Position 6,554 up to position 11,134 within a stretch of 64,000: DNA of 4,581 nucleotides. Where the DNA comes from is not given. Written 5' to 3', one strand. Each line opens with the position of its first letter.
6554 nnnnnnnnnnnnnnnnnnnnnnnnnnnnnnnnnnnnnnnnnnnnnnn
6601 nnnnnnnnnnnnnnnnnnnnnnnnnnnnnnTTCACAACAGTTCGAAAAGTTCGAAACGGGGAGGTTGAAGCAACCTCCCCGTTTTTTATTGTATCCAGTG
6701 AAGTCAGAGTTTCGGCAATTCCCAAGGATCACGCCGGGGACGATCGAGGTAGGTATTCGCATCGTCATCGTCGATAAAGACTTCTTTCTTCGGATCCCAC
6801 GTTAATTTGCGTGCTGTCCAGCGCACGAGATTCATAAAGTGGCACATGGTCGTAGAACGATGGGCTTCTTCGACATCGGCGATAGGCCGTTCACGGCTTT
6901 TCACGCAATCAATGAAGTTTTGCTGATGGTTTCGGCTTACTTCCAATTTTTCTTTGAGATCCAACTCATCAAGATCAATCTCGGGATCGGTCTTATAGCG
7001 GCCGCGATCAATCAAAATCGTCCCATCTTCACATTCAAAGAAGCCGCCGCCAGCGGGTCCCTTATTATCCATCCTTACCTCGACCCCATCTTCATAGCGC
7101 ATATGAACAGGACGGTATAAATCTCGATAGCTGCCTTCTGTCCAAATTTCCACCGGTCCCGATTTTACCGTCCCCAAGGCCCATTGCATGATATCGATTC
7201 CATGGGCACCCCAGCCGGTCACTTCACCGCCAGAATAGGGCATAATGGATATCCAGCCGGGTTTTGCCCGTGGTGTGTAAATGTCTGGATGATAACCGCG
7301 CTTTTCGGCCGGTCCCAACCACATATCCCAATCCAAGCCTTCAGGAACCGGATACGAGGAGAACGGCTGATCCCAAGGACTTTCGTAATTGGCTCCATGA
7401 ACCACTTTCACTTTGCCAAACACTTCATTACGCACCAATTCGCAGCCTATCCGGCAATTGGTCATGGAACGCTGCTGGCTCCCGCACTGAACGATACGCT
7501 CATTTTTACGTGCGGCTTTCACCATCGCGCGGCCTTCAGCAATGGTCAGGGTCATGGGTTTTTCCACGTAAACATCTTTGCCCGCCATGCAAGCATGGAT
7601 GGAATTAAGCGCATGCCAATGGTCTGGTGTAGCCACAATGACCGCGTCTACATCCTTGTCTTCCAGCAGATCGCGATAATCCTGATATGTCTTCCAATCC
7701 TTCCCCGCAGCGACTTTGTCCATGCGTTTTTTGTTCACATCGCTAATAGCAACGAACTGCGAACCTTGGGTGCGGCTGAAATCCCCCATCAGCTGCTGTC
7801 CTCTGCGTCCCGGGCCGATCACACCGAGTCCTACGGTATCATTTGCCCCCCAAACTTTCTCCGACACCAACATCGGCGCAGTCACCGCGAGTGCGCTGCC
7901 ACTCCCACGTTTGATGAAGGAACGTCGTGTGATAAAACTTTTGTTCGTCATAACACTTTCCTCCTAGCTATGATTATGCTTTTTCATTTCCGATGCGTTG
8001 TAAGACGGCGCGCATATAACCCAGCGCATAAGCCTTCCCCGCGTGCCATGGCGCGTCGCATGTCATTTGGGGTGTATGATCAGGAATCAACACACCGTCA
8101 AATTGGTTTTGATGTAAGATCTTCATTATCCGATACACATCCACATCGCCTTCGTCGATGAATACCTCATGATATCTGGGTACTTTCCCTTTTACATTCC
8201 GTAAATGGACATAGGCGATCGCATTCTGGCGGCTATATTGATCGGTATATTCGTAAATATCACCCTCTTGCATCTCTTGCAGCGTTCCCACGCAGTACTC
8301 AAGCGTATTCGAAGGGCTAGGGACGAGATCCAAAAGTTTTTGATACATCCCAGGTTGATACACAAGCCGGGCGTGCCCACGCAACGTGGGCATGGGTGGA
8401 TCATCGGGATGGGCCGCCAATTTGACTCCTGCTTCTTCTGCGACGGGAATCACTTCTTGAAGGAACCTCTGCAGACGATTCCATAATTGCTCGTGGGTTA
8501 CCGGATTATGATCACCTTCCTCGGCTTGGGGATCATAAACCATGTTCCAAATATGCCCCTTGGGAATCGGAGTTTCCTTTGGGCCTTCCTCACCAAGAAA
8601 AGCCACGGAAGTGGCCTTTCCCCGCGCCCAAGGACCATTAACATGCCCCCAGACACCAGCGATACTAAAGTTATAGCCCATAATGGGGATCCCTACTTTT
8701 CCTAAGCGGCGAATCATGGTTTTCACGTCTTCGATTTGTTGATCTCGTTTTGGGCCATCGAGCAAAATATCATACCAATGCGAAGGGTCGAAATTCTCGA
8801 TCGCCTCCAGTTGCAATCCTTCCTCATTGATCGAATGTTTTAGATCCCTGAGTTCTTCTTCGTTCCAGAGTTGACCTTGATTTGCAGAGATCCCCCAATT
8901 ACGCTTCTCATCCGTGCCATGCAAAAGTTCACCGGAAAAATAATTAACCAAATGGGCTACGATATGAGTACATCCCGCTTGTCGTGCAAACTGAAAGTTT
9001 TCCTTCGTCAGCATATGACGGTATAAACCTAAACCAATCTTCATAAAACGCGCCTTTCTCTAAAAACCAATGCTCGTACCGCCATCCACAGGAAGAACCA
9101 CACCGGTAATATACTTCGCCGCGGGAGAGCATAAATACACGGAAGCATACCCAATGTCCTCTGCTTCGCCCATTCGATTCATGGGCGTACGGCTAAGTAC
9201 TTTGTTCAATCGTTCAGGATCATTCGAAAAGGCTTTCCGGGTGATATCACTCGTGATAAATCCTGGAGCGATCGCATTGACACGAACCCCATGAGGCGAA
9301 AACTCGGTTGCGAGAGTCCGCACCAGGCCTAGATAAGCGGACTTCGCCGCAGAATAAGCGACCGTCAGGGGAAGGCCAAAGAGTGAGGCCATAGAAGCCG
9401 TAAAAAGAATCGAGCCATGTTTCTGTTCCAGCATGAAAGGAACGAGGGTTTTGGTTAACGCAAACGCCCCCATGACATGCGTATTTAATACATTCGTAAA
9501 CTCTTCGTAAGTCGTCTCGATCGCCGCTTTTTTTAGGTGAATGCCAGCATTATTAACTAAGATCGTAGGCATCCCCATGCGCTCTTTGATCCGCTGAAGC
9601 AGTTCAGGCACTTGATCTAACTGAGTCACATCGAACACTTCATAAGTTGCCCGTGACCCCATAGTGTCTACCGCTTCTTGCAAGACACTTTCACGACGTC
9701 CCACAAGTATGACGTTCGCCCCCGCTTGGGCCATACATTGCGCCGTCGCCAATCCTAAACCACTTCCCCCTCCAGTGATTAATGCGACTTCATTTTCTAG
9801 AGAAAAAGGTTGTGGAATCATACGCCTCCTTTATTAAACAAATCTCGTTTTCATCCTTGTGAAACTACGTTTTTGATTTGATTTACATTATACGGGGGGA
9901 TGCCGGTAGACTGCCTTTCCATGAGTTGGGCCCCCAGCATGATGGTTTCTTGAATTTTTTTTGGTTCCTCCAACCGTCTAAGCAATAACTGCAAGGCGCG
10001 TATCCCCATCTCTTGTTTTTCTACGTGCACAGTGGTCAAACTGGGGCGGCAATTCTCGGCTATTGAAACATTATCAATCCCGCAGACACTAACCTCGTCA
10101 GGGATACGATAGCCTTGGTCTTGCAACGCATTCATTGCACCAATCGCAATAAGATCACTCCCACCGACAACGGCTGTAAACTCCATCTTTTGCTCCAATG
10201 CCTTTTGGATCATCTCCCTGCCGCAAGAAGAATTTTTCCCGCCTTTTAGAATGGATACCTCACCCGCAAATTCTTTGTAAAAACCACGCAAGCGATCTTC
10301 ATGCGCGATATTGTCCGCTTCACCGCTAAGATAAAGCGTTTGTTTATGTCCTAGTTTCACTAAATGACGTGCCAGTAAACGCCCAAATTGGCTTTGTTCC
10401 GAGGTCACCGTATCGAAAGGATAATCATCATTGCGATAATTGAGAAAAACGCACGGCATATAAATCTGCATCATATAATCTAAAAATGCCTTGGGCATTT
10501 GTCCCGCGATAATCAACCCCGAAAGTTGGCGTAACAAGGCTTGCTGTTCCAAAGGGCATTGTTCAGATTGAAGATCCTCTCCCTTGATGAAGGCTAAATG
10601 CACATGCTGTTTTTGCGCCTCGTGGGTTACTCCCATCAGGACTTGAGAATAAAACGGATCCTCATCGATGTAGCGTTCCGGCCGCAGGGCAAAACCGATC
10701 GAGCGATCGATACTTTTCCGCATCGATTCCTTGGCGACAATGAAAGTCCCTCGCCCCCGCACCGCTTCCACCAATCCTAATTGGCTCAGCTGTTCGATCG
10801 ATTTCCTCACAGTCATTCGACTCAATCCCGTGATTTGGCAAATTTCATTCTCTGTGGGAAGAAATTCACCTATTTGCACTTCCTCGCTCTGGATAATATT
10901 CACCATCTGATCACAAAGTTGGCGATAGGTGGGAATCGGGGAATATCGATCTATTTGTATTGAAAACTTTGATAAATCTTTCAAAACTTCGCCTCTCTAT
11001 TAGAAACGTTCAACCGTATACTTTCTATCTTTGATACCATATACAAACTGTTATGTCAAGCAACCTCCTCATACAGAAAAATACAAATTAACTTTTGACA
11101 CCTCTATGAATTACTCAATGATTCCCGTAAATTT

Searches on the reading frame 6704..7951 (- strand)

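Call 6: search_protein_families(library=pfam, proteins=[window:6704-7951:-], max_evalue=0.001)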
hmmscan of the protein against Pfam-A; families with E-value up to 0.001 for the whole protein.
window:6704-7951:- (415 aa): 2 families
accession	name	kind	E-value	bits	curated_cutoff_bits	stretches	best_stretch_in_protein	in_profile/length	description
PF19051.5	GFO_IDH_MocA_C2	-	1e-26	94.5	23.3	1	196-411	42-253/254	Oxidoreductase family, C-terminal alpha/beta domain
PF01408.29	GFO_IDH_MocA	-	1e-24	87.9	24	1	42-157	3-119/120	Oxidoreductase family, NAD-binding Rossmann fold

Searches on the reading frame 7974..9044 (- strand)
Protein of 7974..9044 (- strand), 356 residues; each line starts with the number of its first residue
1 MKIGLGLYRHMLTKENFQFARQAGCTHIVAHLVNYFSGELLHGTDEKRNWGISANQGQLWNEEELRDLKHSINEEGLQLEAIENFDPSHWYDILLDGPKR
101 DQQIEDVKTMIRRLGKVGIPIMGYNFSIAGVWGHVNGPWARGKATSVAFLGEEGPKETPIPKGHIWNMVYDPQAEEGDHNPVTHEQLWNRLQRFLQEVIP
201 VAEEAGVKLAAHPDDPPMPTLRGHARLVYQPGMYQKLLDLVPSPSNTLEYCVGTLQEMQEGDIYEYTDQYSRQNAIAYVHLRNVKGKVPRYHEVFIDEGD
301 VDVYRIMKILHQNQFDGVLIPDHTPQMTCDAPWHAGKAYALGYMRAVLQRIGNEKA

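Call 6: search_protein_families(library=pfam, proteins=[window:7974-9044:-], max_evalue=0.001)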
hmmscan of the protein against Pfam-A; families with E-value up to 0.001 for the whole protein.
window:7974-9044:- (356 aa): 2 families
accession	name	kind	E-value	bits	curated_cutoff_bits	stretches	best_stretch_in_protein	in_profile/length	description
PF03786.19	UxuA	-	3.2e-56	191.1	23.7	2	181-331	174-326/352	D-mannonate dehydratase (UxuA)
PF01261.30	AP_endonuc_2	-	1.7e-16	61.1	31.1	1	177-323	90-229/249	Xylose isomerase-like TIM barrel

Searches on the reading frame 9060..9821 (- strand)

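Call 6: search_protein_families(library=pfam, proteins=[window:9060-9821:-], max_evalue=0.001)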
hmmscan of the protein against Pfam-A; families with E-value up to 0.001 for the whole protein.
window:9060-9821:- (253 aa): 5 families
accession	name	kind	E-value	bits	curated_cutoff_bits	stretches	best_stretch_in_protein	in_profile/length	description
PF13561.12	adh_short_C2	-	7.9e-58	196.2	27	1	20-249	6-235/236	Enoyl-(Acyl carrier protein) reductase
PF00106.31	adh_short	-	9.3e-52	175.8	26.6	1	12-199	2-192/195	short chain dehydrogenase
PF08659.16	KR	-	3.4e-18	66.7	22.6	1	13-170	3-163/180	KR domain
PF23441.1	SDR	-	2.1e-08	34.3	27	1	117-249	124-255/258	SDR-like rossmann domain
PF08643.16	DUF1776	-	0.0003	20.7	25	1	104-189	112-199/294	Fungal family of unknown function (DUF1776)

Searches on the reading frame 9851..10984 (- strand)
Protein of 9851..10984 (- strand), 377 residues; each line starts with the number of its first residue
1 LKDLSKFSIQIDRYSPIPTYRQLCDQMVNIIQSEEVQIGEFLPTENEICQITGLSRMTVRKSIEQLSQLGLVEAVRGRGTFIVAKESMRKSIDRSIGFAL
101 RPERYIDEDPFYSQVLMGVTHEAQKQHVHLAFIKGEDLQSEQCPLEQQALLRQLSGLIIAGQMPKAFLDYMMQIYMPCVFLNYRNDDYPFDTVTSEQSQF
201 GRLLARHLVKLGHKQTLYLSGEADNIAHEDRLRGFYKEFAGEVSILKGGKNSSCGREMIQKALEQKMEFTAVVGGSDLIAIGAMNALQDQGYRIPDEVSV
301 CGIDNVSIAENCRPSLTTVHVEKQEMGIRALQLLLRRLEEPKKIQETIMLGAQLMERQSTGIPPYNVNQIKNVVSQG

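Call 6: search_protein_families(library=pfam, proteins=[window:9851-10984:-], max_evalue=0.001)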
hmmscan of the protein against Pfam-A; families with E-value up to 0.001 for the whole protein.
window:9851-10984:- (377 aa): 5 families
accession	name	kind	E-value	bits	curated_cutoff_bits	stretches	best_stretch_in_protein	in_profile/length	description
PF13377.12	Peripla_BP_3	-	2.5e-29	102.9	26.5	1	205-360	1-167/167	Periplasmic binding protein-like domain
PF00532.27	Peripla_BP_1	-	8.8e-22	78.3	22.2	1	107-347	11-274/281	Periplasmic binding proteins and sugar binding domain of LacI family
PF00392.27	GntR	-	7.4e-15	54.8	27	1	19-82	1-64/64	Bacterial regulatory proteins, gntR family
PF13407.12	Peripla_BP_4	-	7.8e-12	45.7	35.1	1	108-306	9-219/258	Periplasmic binding protein domain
PF08279.18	HTH_11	-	1.5e-05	25.2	25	1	46-79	19-53/55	HTH domain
